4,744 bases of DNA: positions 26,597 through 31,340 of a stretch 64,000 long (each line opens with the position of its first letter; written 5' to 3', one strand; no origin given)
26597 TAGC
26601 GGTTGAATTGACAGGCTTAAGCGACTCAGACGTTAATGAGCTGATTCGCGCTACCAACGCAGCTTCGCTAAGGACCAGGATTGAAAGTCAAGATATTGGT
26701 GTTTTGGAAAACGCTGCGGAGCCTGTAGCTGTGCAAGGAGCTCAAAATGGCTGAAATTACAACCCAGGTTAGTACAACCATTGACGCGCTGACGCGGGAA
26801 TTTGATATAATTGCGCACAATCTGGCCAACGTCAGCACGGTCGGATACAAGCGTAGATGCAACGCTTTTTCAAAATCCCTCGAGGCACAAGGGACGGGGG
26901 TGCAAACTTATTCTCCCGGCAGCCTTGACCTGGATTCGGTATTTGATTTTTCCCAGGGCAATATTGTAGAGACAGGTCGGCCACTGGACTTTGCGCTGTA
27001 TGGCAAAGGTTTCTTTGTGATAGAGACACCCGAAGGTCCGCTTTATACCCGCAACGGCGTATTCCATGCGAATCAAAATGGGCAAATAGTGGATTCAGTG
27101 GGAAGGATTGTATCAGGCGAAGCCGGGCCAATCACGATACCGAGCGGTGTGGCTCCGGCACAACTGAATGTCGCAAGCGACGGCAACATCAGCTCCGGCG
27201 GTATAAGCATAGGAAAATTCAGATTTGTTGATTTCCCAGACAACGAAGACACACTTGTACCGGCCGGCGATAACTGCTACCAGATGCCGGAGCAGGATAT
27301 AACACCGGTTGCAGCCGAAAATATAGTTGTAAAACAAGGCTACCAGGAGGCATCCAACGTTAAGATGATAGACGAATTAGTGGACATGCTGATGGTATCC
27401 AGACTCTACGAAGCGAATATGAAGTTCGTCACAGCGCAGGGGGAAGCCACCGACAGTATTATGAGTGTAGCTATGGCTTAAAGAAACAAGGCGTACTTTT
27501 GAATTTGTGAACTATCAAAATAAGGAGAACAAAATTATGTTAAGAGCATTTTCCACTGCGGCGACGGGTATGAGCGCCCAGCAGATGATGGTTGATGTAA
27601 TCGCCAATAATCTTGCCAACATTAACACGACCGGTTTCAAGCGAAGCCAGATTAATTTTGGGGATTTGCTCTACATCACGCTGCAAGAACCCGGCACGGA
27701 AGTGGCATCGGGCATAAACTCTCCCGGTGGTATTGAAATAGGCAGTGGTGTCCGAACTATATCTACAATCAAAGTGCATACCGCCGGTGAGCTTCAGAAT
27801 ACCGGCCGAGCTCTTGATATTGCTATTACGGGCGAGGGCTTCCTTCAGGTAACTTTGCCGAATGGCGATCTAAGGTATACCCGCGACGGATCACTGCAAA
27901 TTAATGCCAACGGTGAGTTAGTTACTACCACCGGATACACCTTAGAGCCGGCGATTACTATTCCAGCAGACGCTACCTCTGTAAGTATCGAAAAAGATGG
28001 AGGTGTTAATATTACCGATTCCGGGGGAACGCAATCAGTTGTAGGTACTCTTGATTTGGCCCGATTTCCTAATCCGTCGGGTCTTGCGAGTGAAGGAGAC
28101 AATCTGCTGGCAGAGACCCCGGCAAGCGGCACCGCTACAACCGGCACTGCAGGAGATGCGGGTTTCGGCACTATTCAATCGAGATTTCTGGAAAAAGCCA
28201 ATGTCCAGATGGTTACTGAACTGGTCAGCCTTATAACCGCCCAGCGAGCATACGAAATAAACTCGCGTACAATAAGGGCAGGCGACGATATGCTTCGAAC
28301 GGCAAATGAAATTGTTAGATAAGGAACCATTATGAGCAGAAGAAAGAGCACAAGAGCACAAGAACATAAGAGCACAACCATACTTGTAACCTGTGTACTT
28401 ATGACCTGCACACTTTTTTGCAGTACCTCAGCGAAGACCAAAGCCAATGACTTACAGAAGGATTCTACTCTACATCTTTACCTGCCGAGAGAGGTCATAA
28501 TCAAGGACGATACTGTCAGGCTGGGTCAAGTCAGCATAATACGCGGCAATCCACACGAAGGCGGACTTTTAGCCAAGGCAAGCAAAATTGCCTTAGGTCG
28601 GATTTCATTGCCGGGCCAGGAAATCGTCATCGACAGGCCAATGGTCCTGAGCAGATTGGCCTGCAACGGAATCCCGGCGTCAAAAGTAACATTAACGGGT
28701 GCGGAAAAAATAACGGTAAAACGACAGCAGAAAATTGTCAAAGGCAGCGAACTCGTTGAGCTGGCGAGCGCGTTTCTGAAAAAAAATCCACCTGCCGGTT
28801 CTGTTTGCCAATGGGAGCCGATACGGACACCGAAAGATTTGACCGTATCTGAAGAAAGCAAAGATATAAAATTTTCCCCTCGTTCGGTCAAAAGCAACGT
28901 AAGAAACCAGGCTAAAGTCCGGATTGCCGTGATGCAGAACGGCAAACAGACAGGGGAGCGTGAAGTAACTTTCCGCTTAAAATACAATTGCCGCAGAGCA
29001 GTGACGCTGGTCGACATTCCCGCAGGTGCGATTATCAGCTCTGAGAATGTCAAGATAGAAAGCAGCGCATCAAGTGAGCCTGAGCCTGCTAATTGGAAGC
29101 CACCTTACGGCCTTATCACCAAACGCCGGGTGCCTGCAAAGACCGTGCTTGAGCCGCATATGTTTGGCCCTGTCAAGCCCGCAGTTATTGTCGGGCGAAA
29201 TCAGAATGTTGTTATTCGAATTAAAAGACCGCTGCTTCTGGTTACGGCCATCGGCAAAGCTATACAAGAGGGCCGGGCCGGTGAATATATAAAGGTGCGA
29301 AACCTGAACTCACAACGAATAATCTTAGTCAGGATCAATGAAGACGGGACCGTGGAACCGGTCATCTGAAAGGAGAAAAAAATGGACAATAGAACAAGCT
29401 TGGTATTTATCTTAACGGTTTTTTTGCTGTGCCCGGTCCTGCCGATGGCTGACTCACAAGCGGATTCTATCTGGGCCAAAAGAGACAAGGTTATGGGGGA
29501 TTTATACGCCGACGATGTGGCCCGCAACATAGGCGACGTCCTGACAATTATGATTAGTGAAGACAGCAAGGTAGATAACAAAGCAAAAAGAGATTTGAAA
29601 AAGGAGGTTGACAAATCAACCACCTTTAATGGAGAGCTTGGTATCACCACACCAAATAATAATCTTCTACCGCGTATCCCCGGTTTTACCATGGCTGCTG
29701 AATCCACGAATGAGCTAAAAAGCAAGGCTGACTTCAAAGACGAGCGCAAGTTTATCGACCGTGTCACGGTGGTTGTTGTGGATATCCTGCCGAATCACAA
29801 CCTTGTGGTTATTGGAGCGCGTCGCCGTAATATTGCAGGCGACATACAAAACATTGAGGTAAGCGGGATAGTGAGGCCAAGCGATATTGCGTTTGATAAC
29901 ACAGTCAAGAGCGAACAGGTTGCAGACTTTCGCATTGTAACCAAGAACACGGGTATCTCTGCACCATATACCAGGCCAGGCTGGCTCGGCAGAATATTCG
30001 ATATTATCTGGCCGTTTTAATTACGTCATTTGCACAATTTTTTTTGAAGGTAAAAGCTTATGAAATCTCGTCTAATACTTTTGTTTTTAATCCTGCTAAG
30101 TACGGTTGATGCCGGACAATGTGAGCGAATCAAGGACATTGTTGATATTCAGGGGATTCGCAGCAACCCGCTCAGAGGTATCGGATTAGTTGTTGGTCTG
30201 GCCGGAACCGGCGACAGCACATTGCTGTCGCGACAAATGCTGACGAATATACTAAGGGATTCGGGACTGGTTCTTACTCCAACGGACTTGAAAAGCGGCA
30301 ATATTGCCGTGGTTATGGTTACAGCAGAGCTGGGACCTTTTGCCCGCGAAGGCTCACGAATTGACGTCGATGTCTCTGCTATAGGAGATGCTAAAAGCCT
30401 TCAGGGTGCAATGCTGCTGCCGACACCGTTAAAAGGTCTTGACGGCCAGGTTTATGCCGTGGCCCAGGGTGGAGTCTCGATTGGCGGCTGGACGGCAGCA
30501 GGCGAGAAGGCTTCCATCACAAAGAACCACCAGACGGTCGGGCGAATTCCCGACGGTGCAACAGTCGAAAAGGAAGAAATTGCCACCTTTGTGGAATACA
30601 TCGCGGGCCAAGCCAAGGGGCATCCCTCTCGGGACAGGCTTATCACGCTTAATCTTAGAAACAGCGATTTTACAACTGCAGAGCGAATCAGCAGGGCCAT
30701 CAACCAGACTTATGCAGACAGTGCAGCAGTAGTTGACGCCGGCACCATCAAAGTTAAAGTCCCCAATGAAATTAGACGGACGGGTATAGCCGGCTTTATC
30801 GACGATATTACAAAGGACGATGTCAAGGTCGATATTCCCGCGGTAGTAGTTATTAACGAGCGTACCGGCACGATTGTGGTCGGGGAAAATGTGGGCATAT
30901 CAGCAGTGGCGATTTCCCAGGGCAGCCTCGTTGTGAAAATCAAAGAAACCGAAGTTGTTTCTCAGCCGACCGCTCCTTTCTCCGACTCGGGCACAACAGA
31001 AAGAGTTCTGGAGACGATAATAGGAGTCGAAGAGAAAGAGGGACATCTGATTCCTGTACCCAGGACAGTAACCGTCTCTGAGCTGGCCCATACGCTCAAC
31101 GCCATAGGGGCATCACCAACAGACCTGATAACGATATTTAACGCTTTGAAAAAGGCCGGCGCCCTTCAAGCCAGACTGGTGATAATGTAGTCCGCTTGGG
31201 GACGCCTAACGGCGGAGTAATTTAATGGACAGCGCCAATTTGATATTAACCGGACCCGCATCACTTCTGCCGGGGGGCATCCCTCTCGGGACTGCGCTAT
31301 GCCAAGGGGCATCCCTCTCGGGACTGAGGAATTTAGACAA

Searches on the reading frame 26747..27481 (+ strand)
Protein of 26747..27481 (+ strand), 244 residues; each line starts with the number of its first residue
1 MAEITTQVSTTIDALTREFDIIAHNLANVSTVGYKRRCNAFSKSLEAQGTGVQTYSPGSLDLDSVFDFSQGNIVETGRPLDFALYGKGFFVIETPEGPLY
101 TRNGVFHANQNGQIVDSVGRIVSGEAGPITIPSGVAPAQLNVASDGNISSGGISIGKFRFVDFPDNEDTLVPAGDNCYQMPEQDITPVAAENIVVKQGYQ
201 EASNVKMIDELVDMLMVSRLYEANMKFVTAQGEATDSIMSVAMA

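Call 40: search_protein_families(library=pfam, proteins=[window:26747-27481:+], max_evalue=0.001)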
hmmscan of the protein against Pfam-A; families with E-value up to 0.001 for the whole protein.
window:26747-27481:+ (244 aa): 3 families
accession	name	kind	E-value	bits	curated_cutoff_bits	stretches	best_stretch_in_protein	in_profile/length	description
PF22692.1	LlgE_F_G_D1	-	7.7e-15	55.2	27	1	83-149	1-63/64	Flagellar hook protein FlgE/F/G D1 domain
PF06429.18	Flg_bbr_C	-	3.1e-12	46.2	23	1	196-239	1-44/46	Flagellar basal body rod FlgEFG protein C-terminal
PF00460.25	Flg_bb_rod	-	0.0001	22.6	20.7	1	14-35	10-31/31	Flagella basal body rod protein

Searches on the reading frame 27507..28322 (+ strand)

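Call 40: search_protein_families(library=pfam, proteins=[window:27507-28322:+], max_evalue=0.001)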
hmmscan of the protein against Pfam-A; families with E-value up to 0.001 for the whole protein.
window:27507-28322:+ (271 aa): 3 families
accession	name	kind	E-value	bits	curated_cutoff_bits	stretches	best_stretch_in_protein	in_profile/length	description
PF22692.1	LlgE_F_G_D1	-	1.4e-25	89.7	27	1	106-168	1-63/64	Flagellar hook protein FlgE/F/G D1 domain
PF06429.18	Flg_bbr_C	-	6.6e-17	61.2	23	1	224-268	1-45/46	Flagellar basal body rod FlgEFG protein C-terminal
PF00460.25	Flg_bb_rod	-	5.5e-11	42.6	20.7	1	17-45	3-31/31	Flagella basal body rod protein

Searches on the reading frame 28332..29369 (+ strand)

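Call 40: search_protein_families(library=pfam, proteins=[window:28332-29369:+], max_evalue=0.001)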
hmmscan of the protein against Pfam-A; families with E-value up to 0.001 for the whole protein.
window:28332-29369:+ (345 aa): 1 family
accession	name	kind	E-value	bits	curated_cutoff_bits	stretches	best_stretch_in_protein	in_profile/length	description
PF13144.11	ChapFlgA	-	6.6e-17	62.1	23.8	1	225-342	6-121/122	Chaperone for flagella basal body P-ring formation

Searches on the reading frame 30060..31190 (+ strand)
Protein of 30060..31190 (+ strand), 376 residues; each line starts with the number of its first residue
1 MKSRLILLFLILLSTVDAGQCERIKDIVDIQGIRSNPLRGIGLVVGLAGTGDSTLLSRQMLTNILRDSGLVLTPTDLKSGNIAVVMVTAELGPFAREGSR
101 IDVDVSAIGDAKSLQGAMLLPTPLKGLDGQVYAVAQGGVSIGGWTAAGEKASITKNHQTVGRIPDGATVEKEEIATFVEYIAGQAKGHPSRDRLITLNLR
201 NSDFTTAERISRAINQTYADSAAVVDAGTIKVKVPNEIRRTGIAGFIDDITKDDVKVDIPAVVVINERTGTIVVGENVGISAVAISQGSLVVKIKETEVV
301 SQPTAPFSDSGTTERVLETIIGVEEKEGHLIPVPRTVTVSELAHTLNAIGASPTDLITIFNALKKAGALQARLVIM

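Call 40: search_protein_families(library=pfam, proteins=[window:30060-31190:+], max_evalue=0.001)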
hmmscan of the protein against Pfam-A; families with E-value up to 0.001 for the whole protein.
window:30060-31190:+ (376 aa): 1 family
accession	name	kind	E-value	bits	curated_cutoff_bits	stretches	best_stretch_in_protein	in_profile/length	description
PF02119.21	FlgI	-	9.2e-112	373.8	25.3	1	23-375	1-343/343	Flagellar P-ring protein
